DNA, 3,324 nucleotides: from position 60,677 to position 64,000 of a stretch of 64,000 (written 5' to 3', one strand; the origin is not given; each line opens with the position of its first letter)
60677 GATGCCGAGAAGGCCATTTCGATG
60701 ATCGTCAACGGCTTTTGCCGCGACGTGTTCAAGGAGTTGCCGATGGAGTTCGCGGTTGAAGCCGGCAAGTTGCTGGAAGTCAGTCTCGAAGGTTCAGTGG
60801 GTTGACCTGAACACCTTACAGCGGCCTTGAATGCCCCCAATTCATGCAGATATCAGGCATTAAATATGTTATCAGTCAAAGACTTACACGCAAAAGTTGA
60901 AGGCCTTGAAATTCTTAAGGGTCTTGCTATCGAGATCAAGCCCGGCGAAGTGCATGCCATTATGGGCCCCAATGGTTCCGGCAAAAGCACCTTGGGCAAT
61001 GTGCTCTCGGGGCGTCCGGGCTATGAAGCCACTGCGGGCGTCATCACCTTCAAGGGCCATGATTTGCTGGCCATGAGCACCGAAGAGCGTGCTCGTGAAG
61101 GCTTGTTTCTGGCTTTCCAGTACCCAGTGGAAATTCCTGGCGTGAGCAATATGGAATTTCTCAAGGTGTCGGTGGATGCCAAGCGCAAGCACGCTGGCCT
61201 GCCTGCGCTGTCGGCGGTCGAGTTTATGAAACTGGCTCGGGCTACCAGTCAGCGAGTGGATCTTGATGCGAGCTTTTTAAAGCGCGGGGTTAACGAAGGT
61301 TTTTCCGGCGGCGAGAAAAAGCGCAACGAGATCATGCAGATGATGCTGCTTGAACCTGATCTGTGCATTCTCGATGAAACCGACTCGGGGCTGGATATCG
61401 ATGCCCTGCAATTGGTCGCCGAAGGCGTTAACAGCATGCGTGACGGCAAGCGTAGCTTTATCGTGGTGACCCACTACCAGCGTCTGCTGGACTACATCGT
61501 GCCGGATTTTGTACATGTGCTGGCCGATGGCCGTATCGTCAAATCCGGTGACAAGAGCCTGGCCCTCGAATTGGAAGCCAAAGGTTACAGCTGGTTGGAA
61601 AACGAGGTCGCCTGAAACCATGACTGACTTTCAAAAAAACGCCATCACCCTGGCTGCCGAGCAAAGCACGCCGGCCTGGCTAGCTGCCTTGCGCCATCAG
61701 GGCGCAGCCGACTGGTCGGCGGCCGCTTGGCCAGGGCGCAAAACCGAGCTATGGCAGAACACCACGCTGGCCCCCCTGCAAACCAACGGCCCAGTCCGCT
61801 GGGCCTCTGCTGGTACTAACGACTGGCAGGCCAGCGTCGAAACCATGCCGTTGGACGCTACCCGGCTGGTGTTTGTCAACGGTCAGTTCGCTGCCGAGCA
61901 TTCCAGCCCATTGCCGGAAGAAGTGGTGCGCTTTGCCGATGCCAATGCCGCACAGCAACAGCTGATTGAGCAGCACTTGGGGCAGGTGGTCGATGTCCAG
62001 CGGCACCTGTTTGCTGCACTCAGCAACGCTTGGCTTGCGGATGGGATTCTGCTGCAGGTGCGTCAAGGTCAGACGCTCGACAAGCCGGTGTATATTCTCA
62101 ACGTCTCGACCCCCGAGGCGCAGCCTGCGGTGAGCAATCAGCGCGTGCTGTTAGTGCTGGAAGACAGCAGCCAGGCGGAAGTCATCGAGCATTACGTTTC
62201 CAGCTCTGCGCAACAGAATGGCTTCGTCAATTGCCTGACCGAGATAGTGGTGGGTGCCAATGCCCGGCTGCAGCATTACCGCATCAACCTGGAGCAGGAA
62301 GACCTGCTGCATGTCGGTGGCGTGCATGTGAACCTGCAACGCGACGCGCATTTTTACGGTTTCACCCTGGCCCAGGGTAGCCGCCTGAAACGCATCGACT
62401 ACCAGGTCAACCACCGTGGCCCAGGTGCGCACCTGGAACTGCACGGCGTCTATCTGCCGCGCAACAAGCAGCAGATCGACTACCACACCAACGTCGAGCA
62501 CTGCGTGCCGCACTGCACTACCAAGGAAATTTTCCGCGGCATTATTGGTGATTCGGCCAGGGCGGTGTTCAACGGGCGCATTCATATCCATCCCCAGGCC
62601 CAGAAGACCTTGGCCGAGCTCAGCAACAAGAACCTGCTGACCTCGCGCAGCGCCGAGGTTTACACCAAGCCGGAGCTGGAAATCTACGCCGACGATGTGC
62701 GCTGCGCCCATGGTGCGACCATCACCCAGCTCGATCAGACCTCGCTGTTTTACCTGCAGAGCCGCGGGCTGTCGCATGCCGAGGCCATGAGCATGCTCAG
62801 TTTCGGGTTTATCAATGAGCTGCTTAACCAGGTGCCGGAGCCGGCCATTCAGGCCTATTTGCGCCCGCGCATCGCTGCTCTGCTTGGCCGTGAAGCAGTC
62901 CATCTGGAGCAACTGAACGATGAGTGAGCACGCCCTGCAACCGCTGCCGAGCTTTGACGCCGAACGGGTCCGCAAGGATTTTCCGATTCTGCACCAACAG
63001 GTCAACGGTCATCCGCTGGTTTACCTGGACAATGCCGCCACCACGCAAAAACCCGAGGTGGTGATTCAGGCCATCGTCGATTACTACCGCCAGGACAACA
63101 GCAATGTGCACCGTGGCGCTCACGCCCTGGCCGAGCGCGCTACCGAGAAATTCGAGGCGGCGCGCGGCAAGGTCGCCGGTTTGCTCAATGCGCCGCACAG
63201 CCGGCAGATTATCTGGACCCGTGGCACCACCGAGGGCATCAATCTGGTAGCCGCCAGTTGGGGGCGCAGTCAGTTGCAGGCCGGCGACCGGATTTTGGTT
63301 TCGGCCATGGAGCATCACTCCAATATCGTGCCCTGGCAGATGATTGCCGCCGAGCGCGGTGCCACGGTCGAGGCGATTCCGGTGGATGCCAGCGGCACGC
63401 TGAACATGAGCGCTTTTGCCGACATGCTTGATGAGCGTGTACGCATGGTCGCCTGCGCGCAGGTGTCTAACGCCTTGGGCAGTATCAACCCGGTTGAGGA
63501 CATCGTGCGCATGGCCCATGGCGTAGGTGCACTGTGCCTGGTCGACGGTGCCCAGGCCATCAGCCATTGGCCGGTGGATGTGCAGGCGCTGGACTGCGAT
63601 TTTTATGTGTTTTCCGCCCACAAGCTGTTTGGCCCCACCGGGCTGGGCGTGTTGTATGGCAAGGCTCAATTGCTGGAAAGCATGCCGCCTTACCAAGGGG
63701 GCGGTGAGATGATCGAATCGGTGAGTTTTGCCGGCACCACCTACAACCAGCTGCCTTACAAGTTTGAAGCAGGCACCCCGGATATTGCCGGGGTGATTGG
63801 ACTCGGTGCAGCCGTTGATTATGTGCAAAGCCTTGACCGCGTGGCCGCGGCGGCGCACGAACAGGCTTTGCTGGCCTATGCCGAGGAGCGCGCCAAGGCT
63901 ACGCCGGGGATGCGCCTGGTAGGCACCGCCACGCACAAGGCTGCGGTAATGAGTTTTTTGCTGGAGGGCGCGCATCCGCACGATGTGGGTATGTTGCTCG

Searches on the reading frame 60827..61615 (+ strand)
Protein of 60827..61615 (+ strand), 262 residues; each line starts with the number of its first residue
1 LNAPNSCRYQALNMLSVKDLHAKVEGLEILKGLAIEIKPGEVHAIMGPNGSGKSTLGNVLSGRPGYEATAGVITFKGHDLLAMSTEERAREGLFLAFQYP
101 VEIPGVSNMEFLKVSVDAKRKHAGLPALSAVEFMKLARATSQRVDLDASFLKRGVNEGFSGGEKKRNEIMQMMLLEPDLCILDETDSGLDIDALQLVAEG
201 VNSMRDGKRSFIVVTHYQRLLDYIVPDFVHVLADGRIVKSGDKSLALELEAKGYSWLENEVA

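Call 13: search_protein_families(library=ncbifam, proteins=[window:60827-61615:+], max_evalue=0.00001)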
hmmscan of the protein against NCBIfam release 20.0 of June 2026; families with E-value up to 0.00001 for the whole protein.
window:60827-61615:+ (262 aa): 167 families (the best 25 are shown)
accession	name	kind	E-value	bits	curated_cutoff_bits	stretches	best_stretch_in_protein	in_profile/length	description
NF007134.0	PRK09580.1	equivalog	4.7e-109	363.6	400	1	14-259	1-246/248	Fe-S cluster assembly ATPase SufC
TIGR01978.1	sufC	equivalog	1.6e-105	351.9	212.8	1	15-257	1-243/243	Fe-S cluster assembly ATPase SufC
TIGR03411.1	urea_trans_UrtD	equivalog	8.8e-28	97.6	304.1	1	14-242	2-225/242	urea ABC transporter ATP-binding protein UrtD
TIGR03873.1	F420-0_ABC_ATP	hypoth_equivalog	1.6e-24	86.5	372.4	1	15-247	2-225/256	putative F420-0 ABC transporter ATP-binding protein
TIGR03864.1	PQQ_ABC_ATP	hypoth_equivalog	1.1e-22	80.7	302.25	1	15-243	2-216/236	ABC transporter, ATP-binding subunit, PQQ-dependent alcohol dehydrogenase system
TIGR03375.1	type_I_sec_LssB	subfamily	1.5e-22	79.7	693.1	1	29-248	482-690/696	type I secretion system permease/ATPase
TIGR04521.1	ECF_ATPase_2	equivalog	4.7e-22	78.4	330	1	29-245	20-231/279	energy-coupling factor transporter ATPase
NF008449.1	PRK11300.1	equivalog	1.5e-21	76.8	362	1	13-241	4-236/255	high-affinity branched-chain amino acid ABC transporter ATP-binding protein LivG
NF008364.0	PRK11160.1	equivalog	3.1e-21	75.6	630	1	15-251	339-566/575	heme ABC transporter ATP-binding protein/permease CydC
TIGR02769.1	nickel_nikE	equivalog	3.7e-21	75.8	332.55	1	20-244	17-236/265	nickel import ATP-binding protein NikE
TIGR01188.1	drrA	subfamily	7.4e-21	74.7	312.45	1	27-242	6-207/302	daunorubicin resistance ABC transporter, ATP-binding protein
NF010068.0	PRK13548.1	equivalog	7.4e-21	74.4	261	1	13-248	4-232/261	heme ABC transporter ATP-binding protein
NF007253.0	PRK09700.1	equivalog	7.4e-21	74.3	772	1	14-242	5-228/510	D-allose ABC transporter ATP-binding protein AlsA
TIGR04520.1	ECF_ATPase_1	equivalog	1.2e-20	74.1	315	1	27-243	15-220/269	energy-coupling factor transporter ATPase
TIGR03410.1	urea_trans_UrtE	equivalog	1.3e-20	73.9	285.8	1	15-244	1-217/230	urea ABC transporter ATP-binding subunit UrtE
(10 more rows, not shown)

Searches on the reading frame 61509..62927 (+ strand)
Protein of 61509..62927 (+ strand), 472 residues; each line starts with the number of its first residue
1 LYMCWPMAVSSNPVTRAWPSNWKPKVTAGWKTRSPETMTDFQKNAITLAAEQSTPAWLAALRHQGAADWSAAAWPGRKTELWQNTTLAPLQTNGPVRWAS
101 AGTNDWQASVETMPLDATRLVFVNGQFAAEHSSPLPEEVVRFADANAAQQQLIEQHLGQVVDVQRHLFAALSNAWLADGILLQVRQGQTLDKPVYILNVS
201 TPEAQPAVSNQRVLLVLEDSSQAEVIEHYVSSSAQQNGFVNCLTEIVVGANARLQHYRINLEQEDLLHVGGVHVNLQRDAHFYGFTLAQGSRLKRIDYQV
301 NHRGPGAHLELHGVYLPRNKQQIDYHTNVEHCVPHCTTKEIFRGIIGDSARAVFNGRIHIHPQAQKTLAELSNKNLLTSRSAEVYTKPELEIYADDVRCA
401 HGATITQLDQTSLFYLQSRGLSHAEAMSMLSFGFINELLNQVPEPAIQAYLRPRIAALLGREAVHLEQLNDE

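Call 13: search_protein_families(library=ncbifam, proteins=[window:61509-62927:+], max_evalue=0.00001)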
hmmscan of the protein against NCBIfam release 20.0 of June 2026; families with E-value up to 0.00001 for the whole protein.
window:61509-62927:+ (472 aa): 5 families
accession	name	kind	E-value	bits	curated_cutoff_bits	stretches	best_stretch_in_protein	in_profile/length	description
TIGR01981.1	sufD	equivalog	4.9e-81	272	222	1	176-450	4-274/275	Fe-S cluster assembly protein SufD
NF008194.0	PRK10948.1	equivalog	5e-73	246.3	489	1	73-462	40-421/423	Fe-S cluster assembly protein SufD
TIGR01980.1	sufB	equivalog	1.2e-32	113.2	346.4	1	144-443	140-437/448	Fe-S cluster assembly protein SufB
NF008773.0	PRK11814.1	equivalog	9.6e-27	93.7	717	1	141-443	156-464/484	Fe-S cluster assembly protein SufB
NF052511.1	SUF_like_SmsB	exception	9.1e-19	67.7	650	1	149-443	136-426/445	SUF-like minimal system protein SmsB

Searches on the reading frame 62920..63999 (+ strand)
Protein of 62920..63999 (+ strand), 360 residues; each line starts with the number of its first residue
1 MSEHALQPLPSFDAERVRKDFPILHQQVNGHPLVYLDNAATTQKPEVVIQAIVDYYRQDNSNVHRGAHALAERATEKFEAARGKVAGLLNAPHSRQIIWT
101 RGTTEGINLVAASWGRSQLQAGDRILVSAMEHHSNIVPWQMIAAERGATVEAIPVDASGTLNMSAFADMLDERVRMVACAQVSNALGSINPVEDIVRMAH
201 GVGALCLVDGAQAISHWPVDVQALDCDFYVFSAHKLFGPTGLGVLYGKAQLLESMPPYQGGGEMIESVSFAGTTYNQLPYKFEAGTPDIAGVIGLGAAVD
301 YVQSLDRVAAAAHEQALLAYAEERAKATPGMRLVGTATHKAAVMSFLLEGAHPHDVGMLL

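Call 13: search_protein_families(library=ncbifam, proteins=[window:62920-63999:+], max_evalue=0.00001)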
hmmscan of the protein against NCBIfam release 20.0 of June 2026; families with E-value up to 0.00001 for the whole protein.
window:62920-63999:+ (360 aa): 22 families
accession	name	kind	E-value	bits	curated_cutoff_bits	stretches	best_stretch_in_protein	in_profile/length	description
NF041166.1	f2_encap_cargo1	exception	2.5e-168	562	800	1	9-359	222-572/623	family 2A encapsulin nanocompartment cargo protein cysteine desulfurase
TIGR01979.1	sufS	subfamily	1.4e-147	491.8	475.1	1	16-360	2-348/403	SufS family cysteine desulfurase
NF006791.0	PRK09295.1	equivalog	1.5e-132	442.5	661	1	11-360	2-351/406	cysteine desulfurase SufS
NF008126.0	PRK10874.1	equivalog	3.2e-119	398.7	607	1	11-360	3-345/401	cysteine desulfurase CsdA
TIGR03392.1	FeS_syn_CsdA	equivalog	5.4e-115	384.7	493.6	1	12-359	1-341/398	cysteine desulfurase CsdA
TIGR01976.1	am_tr_V_VC1184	hypoth_equivalog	1.1e-64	219.2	352.35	1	12-331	1-318/401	cysteine desulfurase-like protein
TIGR01977.1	am_tr_V_EF2568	hypoth_equivalog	1.7e-54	185.3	377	1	34-360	1-323/376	cysteine desulfurase family protein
NF040779.1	Sec_lyase_SclA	exception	2.4e-44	151.8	525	1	34-337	1-298/378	selenocysteine lyase SclA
TIGR03402.1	FeS_nifS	equivalog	7.5e-43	146.7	530.75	1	34-304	1-251/379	cysteine desulfurase NifS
TIGR03235.1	DNA_S_dndA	equivalog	1.8e-37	129.4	480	1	35-351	1-303/353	cysteine desulfurase DndA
NF010611.0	PRK14012.1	equivalog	2.5e-34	118.9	548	1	34-250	7-223/406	IscS subfamily cysteine desulfurase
TIGR02006.1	IscS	equivalog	3.7e-31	108.5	643.2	1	34-249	5-218/402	IscS subfamily cysteine desulfurase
TIGR03403.1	nifS_epsilon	equivalog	1.3e-28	99.9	587.7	1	34-265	1-231/382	NifS family cysteine desulfurase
NF002806.0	PRK02948.1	subfamily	1.7e-24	86.5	304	1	33-250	1-215/381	IscS subfamily cysteine desulfurase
TIGR04343.1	egtE_PLP_lyase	equivalog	1.7e-22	79.8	400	1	34-314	15-276/370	ergothioneine biosynthesis PLP-dependent enzyme EgtE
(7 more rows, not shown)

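Call 31: find_homologous_proteins(query=window:62920-63999:+, max_evalue=1e-100)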
Query window:62920-63999:+ (360 aa): 7975 proteins with E <= 1e-100 among 8000 candidates; the best 120 are listed.
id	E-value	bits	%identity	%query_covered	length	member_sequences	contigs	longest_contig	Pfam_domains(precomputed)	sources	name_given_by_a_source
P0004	4.6e-223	758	94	100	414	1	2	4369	PF00155.28,PF00266.26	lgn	-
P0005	1.5e-218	743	91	100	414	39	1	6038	PF00155.28,PF00266.26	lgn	-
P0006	6.2e-211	718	89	100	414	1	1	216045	PF00266.26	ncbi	ncbi:MAG: cysteine desulfurase [Pseudomonadota bacterium]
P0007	3.9e-205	699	84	100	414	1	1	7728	PF00266.26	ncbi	ncbi:MAG: aminotransferase class V-fold PLP-dependent enzyme [Pseudomonas sp.]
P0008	2.4e-204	696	86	100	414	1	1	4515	PF00155.28,PF00266.26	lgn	-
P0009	1.6e-200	684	84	100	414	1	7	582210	PF00155.28,PF00266.26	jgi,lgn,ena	jgi:cysteine desulfurase / selenocysteine lyase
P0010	1.6e-200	684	84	100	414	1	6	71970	PF00155.28,PF00266.26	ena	-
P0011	3.9e-200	682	84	100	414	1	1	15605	PF00155.28,PF00266.26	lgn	-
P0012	4.1e-200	682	84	100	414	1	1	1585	PF00155.28,PF00266.26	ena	-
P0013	4.3e-200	682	84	100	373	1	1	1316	PF00155.28,PF00266.26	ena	-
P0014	5.5e-200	682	84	100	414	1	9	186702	PF00155.28,PF00266.26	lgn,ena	-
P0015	6.3e-200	682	84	100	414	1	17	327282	PF00155.28,PF00266.26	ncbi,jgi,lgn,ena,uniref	ncbi:aminotransferase class V-fold PLP-dependent enzyme [Halopseudomonas sp.]|uniref:aminotransferas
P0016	1.5e-199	681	83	100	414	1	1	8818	PF00155.28,PF00266.26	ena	-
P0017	1.8e-199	680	83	100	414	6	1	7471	PF00155.28,PF00266.26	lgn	-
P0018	2.2e-199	680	84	100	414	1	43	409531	PF00155.28,PF00266.26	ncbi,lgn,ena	-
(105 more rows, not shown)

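Call 32: find_encoding_contigs(protein=P0006, flank=6000, max_places=4)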
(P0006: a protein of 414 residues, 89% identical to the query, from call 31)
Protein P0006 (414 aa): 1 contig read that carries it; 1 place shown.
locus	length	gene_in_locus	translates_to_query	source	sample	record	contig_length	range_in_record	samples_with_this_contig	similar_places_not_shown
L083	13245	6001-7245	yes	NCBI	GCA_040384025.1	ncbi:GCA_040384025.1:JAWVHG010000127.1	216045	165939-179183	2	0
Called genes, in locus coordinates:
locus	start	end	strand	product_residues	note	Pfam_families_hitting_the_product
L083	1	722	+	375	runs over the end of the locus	PF00990:GGDEF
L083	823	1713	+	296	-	PF01584:CheW, PF00072:Response_reg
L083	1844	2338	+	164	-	PF02082:Rrf2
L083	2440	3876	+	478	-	PF19295:SufBD_N, PF01458:SUFBD_core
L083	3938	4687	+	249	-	PF02463:SMC_N (faint), PF00005:ABC_tran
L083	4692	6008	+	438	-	PF19295:SufBD_N (weak), PF01458:SUFBD_core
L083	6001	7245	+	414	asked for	PF00266:Aminotran_5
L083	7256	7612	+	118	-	PF01521:Fe-S_biosyn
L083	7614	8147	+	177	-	PF01883:FeS_assembly_P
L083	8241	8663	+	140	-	PF02657:SufE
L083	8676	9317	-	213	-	PF03886:ABC_trans_aux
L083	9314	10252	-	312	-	PF02470:MlaD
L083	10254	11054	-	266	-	PF00005:ABC_tran, PF13304:AAA_21 (weak)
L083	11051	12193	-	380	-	PF02405:MlaE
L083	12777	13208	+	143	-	-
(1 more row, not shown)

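Call 33: find_encoding_contigs(protein=P0007, flank=6000, max_places=4)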
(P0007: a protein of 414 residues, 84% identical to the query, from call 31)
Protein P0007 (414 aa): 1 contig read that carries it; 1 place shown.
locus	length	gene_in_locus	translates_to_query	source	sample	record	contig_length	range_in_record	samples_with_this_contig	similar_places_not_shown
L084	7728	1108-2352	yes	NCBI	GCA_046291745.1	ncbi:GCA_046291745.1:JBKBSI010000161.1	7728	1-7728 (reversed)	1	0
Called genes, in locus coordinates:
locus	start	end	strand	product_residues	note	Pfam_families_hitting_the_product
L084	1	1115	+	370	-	PF19295:SufBD_N, PF01458:SUFBD_core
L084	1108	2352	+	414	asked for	PF00266:Aminotran_5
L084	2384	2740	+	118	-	PF01521:Fe-S_biosyn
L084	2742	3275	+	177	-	PF01883:FeS_assembly_P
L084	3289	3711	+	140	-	PF02657:SufE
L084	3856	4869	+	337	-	PF00990:GGDEF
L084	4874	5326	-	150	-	PF04214:DUF411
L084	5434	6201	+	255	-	PF05235:CHAD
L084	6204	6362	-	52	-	PF01679:Pmp3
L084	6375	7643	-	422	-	PF03594:BenE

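Call 34: find_encoding_contigs(protein=P0018, flank=3000, max_places=10)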
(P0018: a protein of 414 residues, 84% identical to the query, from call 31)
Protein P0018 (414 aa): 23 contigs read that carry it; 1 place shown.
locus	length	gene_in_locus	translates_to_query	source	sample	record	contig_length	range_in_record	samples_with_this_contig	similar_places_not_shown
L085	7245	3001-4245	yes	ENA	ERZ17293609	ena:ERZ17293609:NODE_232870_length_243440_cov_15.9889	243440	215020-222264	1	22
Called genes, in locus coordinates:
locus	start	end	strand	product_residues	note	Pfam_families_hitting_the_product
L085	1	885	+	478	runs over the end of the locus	PF19295:SufBD_N, PF01458:SUFBD_core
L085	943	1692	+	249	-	PF02463:SMC_N (weak), PF00005:ABC_tran, PF13304:AAA_21 (faint)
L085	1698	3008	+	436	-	PF19295:SufBD_N, PF01458:SUFBD_core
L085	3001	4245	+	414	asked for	PF00155:Aminotran_1_2 (weak), PF00266:Aminotran_5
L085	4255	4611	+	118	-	PF01521:Fe-S_biosyn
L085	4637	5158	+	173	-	PF01883:FeS_assembly_P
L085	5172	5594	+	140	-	PF02657:SufE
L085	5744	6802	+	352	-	PF00990:GGDEF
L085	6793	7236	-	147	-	PF04214:DUF411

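Call 35: find_encoding_contigs(protein=P0009, flank=3000, max_places=8)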
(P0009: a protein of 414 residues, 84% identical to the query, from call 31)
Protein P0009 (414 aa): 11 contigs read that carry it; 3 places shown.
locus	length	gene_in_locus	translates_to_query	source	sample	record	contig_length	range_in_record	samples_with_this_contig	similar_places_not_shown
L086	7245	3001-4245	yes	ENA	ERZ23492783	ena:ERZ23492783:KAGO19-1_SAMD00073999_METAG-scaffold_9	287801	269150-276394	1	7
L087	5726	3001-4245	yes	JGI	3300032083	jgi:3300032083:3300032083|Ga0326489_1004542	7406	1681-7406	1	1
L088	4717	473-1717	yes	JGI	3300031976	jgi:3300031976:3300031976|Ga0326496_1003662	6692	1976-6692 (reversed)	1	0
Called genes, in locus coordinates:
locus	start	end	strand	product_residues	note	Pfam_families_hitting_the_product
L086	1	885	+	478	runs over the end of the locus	PF19295:SufBD_N, PF01458:SUFBD_core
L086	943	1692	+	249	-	PF02463:SMC_N (weak), PF00005:ABC_tran, PF13304:AAA_21 (faint)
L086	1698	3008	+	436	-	PF19295:SufBD_N, PF01458:SUFBD_core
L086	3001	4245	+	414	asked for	PF00155:Aminotran_1_2 (weak), PF00266:Aminotran_5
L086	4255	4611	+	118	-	PF01521:Fe-S_biosyn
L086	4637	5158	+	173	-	PF01883:FeS_assembly_P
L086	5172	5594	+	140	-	PF02657:SufE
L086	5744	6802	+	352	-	PF00990:GGDEF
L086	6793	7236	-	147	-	PF04214:DUF411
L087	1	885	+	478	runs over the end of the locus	PF19295:SufBD_N, PF01458:SUFBD_core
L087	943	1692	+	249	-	PF02463:SMC_N (weak), PF00005:ABC_tran, PF13304:AAA_21 (faint)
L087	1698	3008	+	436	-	PF19295:SufBD_N, PF01458:SUFBD_core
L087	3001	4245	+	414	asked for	PF00155:Aminotran_1_2 (weak), PF00266:Aminotran_5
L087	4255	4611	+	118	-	PF01521:Fe-S_biosyn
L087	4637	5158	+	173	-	PF01883:FeS_assembly_P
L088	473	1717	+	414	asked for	PF00155:Aminotran_1_2 (weak), PF00266:Aminotran_5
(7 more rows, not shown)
